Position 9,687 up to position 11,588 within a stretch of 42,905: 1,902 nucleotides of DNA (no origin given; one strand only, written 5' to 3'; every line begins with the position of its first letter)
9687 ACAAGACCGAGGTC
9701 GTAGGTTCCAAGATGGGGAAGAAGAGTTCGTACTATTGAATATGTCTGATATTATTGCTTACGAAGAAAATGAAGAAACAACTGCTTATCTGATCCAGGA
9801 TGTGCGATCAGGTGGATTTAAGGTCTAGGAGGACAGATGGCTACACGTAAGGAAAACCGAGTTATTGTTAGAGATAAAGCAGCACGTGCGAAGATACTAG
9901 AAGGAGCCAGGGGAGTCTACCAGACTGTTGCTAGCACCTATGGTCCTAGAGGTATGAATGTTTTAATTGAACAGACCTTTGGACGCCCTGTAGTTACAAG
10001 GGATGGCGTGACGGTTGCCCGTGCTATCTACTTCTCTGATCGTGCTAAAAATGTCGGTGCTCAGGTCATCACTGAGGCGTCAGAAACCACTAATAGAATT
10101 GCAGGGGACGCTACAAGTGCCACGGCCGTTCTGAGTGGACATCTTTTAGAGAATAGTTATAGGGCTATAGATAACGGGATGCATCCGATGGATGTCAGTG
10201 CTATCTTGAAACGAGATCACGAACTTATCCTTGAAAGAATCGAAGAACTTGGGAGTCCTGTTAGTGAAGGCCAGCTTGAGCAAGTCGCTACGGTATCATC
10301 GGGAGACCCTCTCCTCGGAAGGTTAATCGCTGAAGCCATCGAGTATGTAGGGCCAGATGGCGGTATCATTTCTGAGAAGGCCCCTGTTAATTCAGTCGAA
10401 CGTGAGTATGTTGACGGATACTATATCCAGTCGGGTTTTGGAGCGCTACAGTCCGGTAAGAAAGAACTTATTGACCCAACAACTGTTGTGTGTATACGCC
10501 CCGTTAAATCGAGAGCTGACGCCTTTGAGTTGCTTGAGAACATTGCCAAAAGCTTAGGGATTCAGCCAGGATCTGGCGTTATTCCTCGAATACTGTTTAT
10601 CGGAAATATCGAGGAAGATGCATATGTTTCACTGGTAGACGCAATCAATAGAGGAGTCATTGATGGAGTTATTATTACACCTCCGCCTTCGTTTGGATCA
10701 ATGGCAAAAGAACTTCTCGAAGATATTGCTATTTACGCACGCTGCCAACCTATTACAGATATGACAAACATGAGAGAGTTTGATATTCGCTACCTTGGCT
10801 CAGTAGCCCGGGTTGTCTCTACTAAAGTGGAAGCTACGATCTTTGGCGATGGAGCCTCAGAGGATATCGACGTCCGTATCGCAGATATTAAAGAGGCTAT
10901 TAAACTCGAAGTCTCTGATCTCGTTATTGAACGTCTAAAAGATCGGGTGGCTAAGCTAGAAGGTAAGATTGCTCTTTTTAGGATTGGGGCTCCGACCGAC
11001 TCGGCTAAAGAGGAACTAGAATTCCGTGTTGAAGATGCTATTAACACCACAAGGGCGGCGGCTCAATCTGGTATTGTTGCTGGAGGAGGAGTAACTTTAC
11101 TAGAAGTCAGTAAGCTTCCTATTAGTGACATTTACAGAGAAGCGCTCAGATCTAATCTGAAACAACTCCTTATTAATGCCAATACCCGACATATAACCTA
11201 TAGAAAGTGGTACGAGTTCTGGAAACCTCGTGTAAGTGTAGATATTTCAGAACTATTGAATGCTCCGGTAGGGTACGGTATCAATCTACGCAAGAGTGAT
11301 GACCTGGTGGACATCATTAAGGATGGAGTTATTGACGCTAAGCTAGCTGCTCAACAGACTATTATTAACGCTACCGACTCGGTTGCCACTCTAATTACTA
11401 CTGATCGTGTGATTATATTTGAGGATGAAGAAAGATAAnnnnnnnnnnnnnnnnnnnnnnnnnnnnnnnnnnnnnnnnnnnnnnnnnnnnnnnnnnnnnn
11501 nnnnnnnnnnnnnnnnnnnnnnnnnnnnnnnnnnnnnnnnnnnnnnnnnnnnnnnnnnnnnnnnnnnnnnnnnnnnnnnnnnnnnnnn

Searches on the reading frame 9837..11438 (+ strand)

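Call 26: search_protein_families(library=phrogs, proteins=[window:9837-11438:+], max_evalue=0.001)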
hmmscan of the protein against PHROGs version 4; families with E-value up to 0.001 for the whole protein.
window:9837-11438:+ (533 aa): 1 family
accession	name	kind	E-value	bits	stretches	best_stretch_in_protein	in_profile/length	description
phrog_5725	-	other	2.5e-91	307.9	1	7-531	4-536/540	chaperonin groEL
